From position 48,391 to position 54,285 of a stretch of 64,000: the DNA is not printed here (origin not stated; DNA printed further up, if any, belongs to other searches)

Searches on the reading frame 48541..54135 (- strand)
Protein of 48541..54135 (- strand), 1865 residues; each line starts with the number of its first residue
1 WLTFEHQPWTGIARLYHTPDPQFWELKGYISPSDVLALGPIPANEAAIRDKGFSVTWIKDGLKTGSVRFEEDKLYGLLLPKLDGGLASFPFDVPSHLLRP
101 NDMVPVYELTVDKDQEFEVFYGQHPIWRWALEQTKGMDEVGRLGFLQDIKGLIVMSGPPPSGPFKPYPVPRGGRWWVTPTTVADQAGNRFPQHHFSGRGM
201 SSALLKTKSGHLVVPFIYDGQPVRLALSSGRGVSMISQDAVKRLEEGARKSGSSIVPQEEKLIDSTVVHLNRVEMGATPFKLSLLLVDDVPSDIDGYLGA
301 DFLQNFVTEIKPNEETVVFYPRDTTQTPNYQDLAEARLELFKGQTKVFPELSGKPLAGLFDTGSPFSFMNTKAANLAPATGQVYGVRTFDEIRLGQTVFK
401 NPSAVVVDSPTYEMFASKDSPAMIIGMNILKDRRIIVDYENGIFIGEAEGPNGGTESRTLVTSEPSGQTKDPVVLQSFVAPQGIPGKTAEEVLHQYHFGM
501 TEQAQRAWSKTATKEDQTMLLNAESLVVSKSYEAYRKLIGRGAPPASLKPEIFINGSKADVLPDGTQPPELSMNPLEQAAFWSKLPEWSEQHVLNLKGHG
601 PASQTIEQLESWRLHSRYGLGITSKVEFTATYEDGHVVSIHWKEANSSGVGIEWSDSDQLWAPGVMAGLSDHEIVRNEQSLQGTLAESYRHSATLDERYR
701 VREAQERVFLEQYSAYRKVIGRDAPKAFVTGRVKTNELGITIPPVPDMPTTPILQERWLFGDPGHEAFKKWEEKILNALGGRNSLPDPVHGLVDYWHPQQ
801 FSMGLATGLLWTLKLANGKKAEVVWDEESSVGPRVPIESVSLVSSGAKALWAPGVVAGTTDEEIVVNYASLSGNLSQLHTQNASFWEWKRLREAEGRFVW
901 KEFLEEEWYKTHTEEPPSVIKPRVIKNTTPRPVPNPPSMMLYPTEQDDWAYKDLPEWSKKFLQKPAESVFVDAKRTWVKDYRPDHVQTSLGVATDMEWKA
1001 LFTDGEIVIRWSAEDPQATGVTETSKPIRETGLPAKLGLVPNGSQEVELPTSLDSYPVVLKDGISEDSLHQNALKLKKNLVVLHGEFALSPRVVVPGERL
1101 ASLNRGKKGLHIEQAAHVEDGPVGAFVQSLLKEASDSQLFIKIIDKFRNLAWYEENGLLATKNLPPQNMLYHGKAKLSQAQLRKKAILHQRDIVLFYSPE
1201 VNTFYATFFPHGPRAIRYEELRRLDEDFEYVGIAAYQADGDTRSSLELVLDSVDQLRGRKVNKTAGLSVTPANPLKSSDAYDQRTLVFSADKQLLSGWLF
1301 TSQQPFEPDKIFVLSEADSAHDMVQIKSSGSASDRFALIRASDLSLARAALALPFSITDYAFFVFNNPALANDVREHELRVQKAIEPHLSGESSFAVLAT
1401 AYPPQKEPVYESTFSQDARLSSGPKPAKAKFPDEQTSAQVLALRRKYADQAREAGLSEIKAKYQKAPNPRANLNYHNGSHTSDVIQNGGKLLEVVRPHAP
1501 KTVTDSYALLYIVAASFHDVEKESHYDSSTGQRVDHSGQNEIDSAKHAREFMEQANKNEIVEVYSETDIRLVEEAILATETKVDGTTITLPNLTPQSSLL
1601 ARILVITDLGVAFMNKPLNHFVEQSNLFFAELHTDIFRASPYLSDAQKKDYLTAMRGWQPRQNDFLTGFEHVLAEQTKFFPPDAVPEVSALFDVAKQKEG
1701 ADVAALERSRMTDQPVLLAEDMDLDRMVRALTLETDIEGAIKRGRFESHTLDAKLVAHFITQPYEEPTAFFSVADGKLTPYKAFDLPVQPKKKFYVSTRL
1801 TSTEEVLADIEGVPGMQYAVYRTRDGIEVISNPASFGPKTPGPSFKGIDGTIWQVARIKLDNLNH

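Call 71: search_solved_structures(query=window:48541-54135:-, max_evalue=0.01)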
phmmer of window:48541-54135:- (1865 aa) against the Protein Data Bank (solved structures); distinct sequences matched with E-value up to 0.01: 0.
